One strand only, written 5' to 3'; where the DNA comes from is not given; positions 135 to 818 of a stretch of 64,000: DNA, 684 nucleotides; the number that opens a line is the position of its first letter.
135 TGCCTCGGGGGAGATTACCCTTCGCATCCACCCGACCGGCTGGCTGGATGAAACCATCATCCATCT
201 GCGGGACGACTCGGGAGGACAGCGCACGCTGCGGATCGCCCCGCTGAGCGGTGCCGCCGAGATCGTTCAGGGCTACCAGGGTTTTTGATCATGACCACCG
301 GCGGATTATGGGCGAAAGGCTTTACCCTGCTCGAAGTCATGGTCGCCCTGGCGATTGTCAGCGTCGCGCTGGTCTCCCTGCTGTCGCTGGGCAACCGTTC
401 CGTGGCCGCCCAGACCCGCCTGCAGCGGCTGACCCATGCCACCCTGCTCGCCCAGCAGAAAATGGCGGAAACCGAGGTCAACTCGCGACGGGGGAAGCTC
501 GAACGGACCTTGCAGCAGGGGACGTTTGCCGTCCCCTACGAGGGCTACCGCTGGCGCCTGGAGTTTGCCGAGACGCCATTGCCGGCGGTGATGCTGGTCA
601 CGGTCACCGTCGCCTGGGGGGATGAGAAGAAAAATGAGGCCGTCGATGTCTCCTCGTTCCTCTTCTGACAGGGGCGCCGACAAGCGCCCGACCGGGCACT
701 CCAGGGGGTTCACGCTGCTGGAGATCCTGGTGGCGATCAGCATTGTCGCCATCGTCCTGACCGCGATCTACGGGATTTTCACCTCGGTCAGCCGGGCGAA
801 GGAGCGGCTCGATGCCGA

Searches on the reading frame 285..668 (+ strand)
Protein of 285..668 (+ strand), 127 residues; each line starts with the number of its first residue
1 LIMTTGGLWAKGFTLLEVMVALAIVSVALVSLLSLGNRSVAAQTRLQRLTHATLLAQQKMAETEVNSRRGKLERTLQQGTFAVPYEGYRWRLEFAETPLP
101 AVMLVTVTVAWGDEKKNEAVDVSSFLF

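Call 66: search_protein_families(library=pfam, proteins=[window:285-668:+], max_evalue=0.001)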
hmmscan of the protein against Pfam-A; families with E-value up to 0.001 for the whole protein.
window:285-668:+ (127 aa): 2 families
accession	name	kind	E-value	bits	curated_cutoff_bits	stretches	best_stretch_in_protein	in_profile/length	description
PF07963.17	N_methyl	-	6.2e-07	29.2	21.2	1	11-32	5-26/27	Prokaryotic N-terminal methylation motif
PF02501.22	T2SSI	-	7.2e-05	23.2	25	1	46-126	1-79/80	Type II secretion system (T2SS), protein I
